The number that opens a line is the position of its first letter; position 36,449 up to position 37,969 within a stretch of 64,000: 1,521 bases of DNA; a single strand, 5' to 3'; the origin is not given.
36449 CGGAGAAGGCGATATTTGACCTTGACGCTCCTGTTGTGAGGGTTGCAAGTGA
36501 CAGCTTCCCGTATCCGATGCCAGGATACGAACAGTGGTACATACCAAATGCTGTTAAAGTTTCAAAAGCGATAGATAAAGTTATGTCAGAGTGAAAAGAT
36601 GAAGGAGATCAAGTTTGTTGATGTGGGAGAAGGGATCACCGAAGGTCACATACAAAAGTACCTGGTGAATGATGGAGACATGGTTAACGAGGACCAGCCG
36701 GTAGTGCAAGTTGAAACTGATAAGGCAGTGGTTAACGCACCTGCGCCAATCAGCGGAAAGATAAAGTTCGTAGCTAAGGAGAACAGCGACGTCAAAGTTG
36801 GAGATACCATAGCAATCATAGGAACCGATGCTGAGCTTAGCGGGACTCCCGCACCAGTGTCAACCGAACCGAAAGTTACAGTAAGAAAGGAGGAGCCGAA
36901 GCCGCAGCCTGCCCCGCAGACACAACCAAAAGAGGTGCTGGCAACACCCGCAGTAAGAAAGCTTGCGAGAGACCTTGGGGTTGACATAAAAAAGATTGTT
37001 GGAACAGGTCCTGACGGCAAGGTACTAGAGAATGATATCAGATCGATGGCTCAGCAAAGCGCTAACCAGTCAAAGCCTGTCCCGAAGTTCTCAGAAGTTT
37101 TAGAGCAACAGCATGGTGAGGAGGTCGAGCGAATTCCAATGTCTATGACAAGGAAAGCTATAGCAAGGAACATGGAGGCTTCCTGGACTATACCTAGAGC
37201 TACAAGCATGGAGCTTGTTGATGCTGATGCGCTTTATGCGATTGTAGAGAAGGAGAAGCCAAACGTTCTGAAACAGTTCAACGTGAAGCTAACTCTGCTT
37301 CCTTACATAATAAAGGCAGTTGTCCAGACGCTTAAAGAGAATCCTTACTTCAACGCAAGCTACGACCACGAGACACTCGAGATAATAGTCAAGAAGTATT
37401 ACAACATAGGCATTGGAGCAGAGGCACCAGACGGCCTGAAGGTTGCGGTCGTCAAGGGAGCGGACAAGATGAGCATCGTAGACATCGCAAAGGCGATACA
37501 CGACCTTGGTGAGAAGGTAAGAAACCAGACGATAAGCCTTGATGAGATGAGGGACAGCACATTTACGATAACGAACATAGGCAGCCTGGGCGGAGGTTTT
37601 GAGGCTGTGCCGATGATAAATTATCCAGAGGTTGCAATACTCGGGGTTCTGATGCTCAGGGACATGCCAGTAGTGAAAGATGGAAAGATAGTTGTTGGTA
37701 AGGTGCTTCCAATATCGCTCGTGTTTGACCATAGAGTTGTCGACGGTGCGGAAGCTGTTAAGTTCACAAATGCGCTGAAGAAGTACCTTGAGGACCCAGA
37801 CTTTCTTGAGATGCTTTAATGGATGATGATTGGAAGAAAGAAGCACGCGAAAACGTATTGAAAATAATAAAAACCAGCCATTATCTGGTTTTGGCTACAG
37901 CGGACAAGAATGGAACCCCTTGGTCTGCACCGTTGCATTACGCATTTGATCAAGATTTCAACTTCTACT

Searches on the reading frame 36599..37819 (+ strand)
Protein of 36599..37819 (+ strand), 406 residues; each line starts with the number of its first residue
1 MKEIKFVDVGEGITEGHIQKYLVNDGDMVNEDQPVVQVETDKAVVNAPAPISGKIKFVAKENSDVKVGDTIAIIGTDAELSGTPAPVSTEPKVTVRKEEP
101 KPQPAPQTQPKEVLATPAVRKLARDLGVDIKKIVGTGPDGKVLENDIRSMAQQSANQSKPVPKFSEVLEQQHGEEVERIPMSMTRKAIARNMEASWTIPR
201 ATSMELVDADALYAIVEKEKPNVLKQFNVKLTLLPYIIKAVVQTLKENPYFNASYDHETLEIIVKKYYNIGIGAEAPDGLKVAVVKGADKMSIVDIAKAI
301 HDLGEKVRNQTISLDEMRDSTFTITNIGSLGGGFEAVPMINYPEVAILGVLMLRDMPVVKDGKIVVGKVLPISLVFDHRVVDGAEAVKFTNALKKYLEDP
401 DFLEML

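Call 31: list_cluster_members(proteins=[window:36599-37819:+, window:33358-33633:+, window:57706-58371:+, window:41807-42553:+, window:22667-23209:-, window:60404-61423:-, window:26902-28203:+, window:55719-56252:+, window:54866-55159:+, window:7512-8156:+])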
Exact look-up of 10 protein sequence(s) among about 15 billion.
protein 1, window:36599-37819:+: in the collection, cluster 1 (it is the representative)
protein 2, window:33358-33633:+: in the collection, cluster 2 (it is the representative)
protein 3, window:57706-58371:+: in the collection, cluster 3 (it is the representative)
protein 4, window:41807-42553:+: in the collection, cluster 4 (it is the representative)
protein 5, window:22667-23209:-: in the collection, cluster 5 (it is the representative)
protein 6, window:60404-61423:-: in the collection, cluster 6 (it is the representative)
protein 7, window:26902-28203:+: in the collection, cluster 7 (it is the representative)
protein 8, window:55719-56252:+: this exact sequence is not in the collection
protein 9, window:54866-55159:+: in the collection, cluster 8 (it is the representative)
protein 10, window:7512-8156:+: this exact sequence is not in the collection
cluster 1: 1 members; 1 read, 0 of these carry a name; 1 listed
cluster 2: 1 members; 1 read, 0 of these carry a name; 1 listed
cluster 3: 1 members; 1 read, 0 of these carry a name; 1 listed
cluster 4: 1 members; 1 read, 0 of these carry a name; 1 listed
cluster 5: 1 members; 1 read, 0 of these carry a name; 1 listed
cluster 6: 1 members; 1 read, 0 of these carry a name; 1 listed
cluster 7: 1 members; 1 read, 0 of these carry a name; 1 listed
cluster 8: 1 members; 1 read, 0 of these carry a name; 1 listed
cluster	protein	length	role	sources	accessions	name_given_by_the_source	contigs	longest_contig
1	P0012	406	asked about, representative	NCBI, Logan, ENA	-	-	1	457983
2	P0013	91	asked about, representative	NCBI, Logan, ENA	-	-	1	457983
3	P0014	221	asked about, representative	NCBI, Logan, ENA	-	-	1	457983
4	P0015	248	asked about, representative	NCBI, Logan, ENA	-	-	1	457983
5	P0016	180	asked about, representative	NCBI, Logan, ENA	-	-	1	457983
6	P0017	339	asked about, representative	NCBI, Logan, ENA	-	-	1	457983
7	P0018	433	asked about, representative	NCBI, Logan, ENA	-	-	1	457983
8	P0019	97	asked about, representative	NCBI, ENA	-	-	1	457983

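Call 34: find_homologous_proteins(query=P0014, max_evalue=1e-20)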
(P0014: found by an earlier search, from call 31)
Query P0014 (221 aa): 1423 proteins with E <= 1e-20 among 1677 candidates; the best 120 are listed.
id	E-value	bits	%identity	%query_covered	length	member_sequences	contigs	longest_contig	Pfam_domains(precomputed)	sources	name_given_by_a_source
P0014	2.3e-141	487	100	100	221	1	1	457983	PF03719.22,PF00333.27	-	-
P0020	5.5e-135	466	95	100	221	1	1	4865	PF03719.22,PF00333.27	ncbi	-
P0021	4.8e-126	437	88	100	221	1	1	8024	PF03719.22,PF00333.27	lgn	-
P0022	3.2e-116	404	81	99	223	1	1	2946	PF03719.22,PF00333.27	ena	-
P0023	7.0e-112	390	78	99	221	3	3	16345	PF03719.22,PF00333.27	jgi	-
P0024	7.1e-112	390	82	94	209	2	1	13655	PF03719.22,PF00333.27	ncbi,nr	ncbi:MAG: 30S ribosomal protein S5 [Candidatus Micrarchaeota archaeon]|nr:30S ribosomal protein S5 [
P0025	1.1e-111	390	78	99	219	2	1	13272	PF03719.22,PF00333.27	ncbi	ncbi:MAG: 30S ribosomal protein S5 [Candidatus Micrarchaeales archaeon]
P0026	2.8e-110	385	78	98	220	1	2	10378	PF03719.22,PF00333.27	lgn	-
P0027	3.1e-109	382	81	94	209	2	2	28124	PF03719.22,PF00333.27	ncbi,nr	ncbi:MAG: 30S ribosomal protein S5 [Candidatus Micrarchaeota archaeon]|nr:30S ribosomal protein S5 [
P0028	5.9e-109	381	82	93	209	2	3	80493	PF03719.22,PF00333.27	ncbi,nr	ncbi:MAG: 30S ribosomal protein S5 [Candidatus Micrarchaeota archaeon]|nr:30S ribosomal protein S5 [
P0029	1.1e-106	373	75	98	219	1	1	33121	PF03719.22,PF00333.27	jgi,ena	-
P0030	1.2e-106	373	75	99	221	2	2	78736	PF03719.22,PF00333.27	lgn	-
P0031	1.4e-106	373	72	99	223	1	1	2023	PF03719.22,PF00333.27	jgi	jgi:small subunit ribosomal protein S5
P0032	2.7e-105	369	78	94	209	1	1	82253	PF03719.22,PF00333.27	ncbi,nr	ncbi:MAG: 30S ribosomal protein S5 [Candidatus Micrarchaeota archaeon]|nr:30S ribosomal protein S5 [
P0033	1.7e-104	366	78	94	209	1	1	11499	PF03719.22,PF00333.27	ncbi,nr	ncbi:MAG: 30S ribosomal protein S5 [Candidatus Micrarchaeota archaeon]|nr:30S ribosomal protein S5 [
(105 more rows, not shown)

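Call 35: find_encoding_contigs(protein=P0028, flank=10000, max_places=3)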
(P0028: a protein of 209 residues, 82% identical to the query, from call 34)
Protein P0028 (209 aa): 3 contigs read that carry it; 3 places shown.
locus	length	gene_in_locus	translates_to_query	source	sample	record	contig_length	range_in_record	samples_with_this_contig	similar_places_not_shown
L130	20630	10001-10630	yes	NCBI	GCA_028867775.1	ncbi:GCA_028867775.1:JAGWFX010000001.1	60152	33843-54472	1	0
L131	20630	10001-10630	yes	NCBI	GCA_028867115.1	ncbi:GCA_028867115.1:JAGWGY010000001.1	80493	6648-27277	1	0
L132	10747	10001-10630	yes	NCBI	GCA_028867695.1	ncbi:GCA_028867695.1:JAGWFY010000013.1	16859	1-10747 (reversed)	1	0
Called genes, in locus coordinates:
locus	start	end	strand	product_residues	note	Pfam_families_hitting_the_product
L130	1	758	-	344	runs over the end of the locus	-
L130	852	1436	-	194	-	-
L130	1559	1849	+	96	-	-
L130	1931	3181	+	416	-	PF04123:DUF373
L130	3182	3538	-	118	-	-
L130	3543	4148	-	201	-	PF25919:BSH_CusB (faint), PF26077:BSH_Fcp1 (faint), PF25973:BSH_CzcB (faint), PF00364:Biotin_lipoyl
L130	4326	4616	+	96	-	PF01868:RNase_P-MRP_p29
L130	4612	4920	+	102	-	PF00366:Ribosomal_S17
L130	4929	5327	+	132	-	PF00238:Ribosomal_L14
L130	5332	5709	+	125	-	PF16906:Ribosomal_L26, PF00467:KOW (weak)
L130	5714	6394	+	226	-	PF08071:RS4NT, PF01479:S4, PF00900:Ribosomal_S4e (weak)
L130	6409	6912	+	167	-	PF00281:Ribosomal_L5, PF00673:Ribosomal_L5_C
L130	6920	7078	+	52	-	PF00253:Ribosomal_S14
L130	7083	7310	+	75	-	-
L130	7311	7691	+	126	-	PF00410:Ribosomal_S8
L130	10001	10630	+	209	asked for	PF00333:Ribosomal_S5, PF03719:Ribosomal_S5_C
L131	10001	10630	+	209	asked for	PF00333:Ribosomal_S5, PF03719:Ribosomal_S5_C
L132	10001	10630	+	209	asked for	PF00333:Ribosomal_S5, PF03719:Ribosomal_S5_C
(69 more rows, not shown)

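Call 36: find_encoding_contigs(protein=P0021, flank=10000, max_places=3)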
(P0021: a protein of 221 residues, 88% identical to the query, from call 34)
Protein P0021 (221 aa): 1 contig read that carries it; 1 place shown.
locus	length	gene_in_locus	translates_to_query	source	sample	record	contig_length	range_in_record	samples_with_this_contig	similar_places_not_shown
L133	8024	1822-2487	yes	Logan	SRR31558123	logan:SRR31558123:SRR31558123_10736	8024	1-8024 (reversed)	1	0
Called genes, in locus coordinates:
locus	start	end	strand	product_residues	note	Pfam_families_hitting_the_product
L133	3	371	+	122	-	?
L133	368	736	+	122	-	PF01655:Ribosomal_L32e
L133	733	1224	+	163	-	PF01280:Ribosomal_L19e, PF25476:Ribosomal_L19e_C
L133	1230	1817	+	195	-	PF17144:Ribosomal_L5e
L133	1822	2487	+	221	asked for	PF00333:Ribosomal_S5, PF03719:Ribosomal_S5_C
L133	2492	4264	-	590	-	PF00348:polyprenyl_synt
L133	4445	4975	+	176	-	PF00293:NUDIX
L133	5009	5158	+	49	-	-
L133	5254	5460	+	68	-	-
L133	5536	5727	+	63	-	-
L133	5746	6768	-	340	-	PF00348:polyprenyl_synt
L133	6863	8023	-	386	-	?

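Call 55: find_encoding_contigs(protein=P0020, flank=10000, max_places=3)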
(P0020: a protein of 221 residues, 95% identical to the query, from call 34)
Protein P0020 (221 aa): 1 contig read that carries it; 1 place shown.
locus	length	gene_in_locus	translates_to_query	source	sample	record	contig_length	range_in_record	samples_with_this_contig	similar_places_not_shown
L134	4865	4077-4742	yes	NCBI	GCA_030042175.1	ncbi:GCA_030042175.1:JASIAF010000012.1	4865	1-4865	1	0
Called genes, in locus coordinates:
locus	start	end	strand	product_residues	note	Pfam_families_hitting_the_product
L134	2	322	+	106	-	?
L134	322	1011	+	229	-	PF08071:RS4NT, PF01479:S4, PF00900:Ribosomal_S4e (weak)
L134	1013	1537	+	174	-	PF00281:Ribosomal_L5, PF00673:Ribosomal_L5_C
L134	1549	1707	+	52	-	PF00253:Ribosomal_S14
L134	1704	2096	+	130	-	PF00410:Ribosomal_S8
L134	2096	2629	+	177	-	PF00347:Ribosomal_L6 (weak)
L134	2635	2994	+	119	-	PF01655:Ribosomal_L32e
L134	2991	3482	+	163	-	PF01280:Ribosomal_L19e, PF25476:Ribosomal_L19e_C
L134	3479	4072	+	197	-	PF17144:Ribosomal_L5e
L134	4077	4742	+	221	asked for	PF00333:Ribosomal_S5, PF03719:Ribosomal_S5_C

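Call 58: find_encoding_contigs(protein=P0030, flank=10000, max_places=2)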
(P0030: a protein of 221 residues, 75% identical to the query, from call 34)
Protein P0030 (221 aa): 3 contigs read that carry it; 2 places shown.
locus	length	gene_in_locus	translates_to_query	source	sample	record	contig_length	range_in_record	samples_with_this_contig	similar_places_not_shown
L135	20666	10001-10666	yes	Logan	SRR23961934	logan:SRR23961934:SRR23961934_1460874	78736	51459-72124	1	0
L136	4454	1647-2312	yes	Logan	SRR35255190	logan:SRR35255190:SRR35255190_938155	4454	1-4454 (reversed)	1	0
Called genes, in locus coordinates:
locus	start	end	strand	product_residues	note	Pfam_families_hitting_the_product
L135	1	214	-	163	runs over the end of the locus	-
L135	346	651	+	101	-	-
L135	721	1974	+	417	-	PF04123:DUF373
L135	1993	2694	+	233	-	PF01209:Ubie_methyltran, PF03291:mRNA_G-N7_MeTrfase (faint), PF13489:Methyltransf_23, PF13847:Methyltransf_31, PF08241:Methyltransf_11, PF08242:Methyltransf_12, PF13649:Methyltransf_25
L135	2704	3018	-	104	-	-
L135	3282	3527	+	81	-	-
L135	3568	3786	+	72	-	-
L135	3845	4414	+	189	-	-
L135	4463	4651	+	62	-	-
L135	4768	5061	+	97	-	PF01868:RNase_P-MRP_p29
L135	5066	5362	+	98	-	PF00366:Ribosomal_S17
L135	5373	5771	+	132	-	PF00238:Ribosomal_L14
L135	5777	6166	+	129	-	PF16906:Ribosomal_L26, PF00467:KOW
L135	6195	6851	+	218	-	PF01479:S4, PF00900:Ribosomal_S4e (weak)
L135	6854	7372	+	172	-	PF00281:Ribosomal_L5, PF00673:Ribosomal_L5_C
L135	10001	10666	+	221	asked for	PF00333:Ribosomal_S5, PF03719:Ribosomal_S5_C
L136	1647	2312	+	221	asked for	PF00333:Ribosomal_S5, PF03719:Ribosomal_S5_C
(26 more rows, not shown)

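Call 59: find_encoding_contigs(protein=P0032, flank=10000, max_places=2)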
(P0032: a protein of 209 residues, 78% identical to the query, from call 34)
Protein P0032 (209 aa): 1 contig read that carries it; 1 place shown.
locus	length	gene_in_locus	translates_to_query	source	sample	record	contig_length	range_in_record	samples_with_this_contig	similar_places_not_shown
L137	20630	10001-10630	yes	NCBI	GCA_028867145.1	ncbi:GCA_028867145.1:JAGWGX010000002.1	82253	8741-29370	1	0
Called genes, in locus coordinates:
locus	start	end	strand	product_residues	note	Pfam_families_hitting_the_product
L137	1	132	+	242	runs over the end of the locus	PF00561:Abhydrolase_1, PF12146:Hydrolase_4 (weak), PF12697:Abhydrolase_6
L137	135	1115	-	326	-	-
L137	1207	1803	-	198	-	-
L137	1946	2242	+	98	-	-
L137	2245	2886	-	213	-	-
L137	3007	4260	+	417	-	PF04123:DUF373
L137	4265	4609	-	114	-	-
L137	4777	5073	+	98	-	PF01868:RNase_P-MRP_p29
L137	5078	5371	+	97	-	PF00366:Ribosomal_S17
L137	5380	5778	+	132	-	PF00238:Ribosomal_L14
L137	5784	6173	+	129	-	PF16906:Ribosomal_L26, PF00467:KOW (weak)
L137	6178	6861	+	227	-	PF08071:RS4NT, PF01479:S4, PF00900:Ribosomal_S4e (weak)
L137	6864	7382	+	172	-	PF00281:Ribosomal_L5, PF00673:Ribosomal_L5_C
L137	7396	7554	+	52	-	PF00253:Ribosomal_S14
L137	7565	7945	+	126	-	PF00410:Ribosomal_S8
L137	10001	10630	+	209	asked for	PF00333:Ribosomal_S5, PF03719:Ribosomal_S5_C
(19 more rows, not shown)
